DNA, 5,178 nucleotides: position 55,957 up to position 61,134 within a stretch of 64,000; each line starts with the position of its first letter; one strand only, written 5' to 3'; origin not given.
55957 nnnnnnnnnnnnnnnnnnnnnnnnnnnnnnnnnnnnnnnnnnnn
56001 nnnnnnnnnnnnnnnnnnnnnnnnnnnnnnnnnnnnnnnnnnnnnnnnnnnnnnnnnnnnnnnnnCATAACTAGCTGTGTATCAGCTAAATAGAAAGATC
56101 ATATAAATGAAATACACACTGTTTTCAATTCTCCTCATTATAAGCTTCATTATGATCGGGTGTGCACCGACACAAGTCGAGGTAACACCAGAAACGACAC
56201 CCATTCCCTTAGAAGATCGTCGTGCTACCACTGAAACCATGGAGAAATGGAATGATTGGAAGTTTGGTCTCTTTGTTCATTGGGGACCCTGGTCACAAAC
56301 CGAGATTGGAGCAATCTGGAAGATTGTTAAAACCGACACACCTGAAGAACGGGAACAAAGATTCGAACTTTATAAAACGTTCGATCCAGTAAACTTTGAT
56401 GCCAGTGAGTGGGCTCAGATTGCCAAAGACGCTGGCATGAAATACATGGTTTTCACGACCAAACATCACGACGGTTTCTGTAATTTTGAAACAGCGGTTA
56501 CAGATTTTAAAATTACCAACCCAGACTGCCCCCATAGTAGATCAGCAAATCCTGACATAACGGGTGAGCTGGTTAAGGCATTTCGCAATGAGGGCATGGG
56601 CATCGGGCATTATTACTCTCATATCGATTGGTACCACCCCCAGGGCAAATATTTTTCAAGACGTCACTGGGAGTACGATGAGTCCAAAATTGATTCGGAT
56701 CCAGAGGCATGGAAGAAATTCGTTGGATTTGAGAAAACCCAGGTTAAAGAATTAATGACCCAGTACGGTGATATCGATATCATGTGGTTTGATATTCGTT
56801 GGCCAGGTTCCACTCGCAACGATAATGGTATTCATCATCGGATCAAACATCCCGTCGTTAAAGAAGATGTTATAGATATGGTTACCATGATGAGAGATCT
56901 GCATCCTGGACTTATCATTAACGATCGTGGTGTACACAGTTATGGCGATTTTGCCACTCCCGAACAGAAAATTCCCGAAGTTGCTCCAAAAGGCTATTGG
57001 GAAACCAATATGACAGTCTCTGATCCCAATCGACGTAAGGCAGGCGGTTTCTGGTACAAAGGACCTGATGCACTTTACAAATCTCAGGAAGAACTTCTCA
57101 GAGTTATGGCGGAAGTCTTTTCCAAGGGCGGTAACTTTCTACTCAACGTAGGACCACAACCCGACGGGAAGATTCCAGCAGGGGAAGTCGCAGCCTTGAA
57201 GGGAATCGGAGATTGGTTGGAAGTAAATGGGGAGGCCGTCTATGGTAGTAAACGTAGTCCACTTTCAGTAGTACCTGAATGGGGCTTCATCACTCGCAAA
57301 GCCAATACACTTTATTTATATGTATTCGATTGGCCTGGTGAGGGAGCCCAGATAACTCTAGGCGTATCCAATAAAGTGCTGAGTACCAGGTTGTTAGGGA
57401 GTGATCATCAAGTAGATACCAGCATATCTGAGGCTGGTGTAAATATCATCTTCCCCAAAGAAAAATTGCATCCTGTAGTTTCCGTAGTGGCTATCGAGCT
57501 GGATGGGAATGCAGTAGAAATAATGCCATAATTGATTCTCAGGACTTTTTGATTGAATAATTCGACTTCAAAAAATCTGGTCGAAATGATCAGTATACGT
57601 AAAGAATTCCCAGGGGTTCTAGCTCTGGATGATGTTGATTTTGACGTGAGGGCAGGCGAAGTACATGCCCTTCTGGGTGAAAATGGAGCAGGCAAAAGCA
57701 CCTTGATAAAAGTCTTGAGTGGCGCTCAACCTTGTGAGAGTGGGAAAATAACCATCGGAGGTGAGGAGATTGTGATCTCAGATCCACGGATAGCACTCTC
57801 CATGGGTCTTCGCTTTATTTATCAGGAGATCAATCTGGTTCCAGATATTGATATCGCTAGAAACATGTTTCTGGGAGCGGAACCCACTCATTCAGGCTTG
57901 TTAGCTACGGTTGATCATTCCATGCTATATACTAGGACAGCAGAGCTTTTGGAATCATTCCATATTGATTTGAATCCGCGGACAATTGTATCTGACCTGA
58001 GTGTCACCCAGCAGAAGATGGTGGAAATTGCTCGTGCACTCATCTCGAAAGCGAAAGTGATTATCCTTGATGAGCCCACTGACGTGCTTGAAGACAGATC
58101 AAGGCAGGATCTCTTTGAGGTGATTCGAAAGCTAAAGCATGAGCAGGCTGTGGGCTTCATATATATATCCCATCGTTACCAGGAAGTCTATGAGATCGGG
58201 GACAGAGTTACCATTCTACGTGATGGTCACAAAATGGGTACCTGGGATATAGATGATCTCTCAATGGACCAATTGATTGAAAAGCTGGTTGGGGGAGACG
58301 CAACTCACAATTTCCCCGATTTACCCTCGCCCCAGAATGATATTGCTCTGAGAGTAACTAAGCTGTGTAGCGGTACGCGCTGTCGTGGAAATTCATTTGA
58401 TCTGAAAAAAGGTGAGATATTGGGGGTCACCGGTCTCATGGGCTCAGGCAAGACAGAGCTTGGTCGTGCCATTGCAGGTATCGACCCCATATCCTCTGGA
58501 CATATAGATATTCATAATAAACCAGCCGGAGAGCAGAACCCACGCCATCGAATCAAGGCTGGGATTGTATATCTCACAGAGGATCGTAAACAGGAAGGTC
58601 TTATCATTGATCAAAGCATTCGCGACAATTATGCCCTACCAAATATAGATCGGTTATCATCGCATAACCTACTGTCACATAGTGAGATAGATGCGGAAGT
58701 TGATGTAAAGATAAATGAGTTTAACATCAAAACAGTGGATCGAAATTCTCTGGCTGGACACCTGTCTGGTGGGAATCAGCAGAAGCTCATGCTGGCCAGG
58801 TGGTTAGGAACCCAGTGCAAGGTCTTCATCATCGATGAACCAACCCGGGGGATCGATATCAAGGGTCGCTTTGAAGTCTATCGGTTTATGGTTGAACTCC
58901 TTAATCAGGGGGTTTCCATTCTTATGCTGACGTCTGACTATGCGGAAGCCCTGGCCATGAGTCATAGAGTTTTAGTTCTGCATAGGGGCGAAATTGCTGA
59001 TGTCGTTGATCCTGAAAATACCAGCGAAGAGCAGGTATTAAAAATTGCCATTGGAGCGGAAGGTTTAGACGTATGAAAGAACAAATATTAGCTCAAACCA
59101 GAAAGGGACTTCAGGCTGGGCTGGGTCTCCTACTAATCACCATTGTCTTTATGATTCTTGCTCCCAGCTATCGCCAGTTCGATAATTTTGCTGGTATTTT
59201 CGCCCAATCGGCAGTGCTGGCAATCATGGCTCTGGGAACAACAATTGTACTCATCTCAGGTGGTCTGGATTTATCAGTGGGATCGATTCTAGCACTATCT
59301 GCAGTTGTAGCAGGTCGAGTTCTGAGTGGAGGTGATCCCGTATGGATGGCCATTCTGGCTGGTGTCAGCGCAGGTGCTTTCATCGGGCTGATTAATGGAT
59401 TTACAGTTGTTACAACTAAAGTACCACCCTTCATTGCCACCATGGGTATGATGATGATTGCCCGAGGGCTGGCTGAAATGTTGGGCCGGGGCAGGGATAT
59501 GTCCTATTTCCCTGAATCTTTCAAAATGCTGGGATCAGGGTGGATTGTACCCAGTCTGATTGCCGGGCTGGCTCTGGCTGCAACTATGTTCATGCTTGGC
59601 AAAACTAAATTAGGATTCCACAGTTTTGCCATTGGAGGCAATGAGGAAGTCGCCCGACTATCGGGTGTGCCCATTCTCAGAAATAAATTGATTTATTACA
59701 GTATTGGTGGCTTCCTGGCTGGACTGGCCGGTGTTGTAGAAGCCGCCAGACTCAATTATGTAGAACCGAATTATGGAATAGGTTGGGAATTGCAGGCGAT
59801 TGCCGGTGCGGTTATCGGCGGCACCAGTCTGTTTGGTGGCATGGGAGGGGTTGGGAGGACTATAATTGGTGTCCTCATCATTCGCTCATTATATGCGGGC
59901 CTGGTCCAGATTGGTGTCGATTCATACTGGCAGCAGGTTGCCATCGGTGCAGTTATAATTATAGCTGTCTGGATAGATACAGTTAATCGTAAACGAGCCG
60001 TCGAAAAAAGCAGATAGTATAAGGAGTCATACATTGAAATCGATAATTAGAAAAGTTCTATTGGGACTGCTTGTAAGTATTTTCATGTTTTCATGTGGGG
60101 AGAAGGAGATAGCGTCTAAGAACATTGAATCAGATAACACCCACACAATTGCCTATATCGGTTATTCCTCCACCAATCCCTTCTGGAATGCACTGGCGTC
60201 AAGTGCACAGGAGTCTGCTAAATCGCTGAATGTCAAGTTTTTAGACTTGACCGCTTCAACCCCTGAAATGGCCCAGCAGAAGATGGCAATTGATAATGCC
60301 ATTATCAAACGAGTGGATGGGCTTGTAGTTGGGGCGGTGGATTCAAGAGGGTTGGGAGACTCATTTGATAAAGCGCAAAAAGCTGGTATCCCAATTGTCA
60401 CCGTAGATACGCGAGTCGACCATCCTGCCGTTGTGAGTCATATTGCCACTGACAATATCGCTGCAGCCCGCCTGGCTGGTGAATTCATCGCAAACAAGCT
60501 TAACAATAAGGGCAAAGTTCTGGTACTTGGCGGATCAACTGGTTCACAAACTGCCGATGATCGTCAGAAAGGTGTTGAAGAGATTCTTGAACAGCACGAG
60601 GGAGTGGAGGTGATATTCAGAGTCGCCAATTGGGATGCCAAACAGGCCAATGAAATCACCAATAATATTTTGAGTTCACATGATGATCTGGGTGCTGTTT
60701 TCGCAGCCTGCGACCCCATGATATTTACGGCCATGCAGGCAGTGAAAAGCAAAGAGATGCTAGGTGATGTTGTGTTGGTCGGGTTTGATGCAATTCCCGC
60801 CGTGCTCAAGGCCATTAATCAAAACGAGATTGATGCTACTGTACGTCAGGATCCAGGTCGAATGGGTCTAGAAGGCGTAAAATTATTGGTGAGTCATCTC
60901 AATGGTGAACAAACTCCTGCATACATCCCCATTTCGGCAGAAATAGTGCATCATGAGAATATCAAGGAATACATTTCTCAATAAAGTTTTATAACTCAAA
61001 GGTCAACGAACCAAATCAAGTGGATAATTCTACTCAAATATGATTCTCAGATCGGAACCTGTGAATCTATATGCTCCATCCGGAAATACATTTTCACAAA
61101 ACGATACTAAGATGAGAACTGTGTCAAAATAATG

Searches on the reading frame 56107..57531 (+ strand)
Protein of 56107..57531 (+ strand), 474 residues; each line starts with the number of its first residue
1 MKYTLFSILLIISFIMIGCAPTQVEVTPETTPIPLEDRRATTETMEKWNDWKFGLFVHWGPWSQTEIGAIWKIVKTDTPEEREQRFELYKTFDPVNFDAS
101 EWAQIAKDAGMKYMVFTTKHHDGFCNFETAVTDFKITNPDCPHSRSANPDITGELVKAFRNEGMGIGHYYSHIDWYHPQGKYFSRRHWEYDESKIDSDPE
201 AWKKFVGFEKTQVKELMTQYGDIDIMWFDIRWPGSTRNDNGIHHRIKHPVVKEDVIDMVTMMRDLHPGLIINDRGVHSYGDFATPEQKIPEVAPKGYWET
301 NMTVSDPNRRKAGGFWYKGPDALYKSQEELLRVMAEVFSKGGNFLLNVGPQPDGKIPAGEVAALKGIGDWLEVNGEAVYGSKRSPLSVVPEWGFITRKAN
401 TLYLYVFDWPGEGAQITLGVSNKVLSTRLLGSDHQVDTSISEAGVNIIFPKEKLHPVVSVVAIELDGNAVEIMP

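Call 60: search_protein_families(library=pfam, proteins=[window:56107-57531:+], max_evalue=0.001)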
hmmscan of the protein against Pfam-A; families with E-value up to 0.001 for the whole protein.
window:56107-57531:+ (474 aa): 1 family
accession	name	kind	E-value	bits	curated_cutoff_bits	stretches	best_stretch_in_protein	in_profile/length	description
PF01120.23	Alpha_L_fucos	-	1.1e-73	249.1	25.2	1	40-376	22-345/345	Alpha-L-fucosidase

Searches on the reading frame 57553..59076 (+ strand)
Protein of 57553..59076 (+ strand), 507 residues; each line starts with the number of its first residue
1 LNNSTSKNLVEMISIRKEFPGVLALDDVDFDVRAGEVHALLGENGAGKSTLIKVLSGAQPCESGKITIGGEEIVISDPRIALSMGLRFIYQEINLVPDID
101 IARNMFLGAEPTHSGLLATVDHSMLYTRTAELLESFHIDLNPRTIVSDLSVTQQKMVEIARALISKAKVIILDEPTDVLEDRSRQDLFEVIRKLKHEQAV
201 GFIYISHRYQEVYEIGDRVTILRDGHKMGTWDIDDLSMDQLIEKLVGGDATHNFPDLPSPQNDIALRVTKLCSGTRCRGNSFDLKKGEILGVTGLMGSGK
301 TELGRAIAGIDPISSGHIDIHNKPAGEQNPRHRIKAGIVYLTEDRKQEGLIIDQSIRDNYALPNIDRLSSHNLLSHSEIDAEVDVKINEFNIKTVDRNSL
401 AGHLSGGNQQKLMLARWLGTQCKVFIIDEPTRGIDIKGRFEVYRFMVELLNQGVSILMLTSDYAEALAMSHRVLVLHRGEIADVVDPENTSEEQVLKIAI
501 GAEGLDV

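Call 60: search_protein_families(library=pfam, proteins=[window:57553-59076:+], max_evalue=0.001)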
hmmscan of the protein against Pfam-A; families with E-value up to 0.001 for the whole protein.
window:57553-59076:+ (507 aa): 6 families
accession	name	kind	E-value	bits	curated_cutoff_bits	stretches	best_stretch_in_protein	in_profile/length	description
PF00005.33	ABC_tran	-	4.5e-53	180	25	2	25-176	1-136/137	ABC transporter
PF13304.12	AAA_21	-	7.5e-08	33.2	27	0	37-59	1-23/304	AAA domain, putative AbiEii toxin, Type IV TA system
PF13401.12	AAA_22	-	3.7e-05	24.5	27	0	39-205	9-121/130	AAA domain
PF13555.12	AAA_29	-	4.1e-05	23.7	27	0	27-52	14-39/61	P-loop containing region of AAA domain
PF02367.23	TsaE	-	0.00077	19.8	26.6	0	32-56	18-42/128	Threonylcarbamoyl adenosine biosynthesis protein TsaE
PF02463.25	SMC_N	-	0.00084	19.3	40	0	36-53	25-42/220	RecF/RecN/SMC N terminal domain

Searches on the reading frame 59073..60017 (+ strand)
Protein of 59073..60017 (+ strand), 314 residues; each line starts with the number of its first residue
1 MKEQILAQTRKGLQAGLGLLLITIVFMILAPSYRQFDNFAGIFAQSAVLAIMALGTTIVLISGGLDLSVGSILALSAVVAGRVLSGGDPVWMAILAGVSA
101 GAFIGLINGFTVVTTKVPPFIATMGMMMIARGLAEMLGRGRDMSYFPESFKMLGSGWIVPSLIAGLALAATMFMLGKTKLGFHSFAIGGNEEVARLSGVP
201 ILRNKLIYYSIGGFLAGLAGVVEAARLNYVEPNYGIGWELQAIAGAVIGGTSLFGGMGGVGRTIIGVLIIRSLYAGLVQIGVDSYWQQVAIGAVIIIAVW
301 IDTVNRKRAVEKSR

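Call 60: search_protein_families(library=pfam, proteins=[window:59073-60017:+], max_evalue=0.001)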
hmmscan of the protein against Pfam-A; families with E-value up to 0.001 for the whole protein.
window:59073-60017:+ (314 aa): 1 family
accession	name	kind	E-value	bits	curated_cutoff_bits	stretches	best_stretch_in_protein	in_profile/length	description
PF02653.21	BPD_transp_2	-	6.5e-42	144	26.8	1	40-299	3-269/269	Branched-chain amino acid transport system / permease component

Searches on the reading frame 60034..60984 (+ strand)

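Call 60: search_protein_families(library=pfam, proteins=[window:60034-60984:+], max_evalue=0.001)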
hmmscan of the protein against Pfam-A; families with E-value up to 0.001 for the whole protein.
window:60034-60984:+ (316 aa): 3 families
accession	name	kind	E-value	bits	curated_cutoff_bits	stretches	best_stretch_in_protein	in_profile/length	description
PF13407.12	Peripla_BP_4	-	1.5e-58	198.8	35.1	1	39-293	1-258/258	Periplasmic binding protein domain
PF00532.27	Peripla_BP_1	-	3.5e-16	59.9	22.2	1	37-241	2-205/281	Periplasmic binding proteins and sugar binding domain of LacI family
PF13377.12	Peripla_BP_3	-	2.2e-09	38.1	26.5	1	164-296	14-152/167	Periplasmic binding protein-like domain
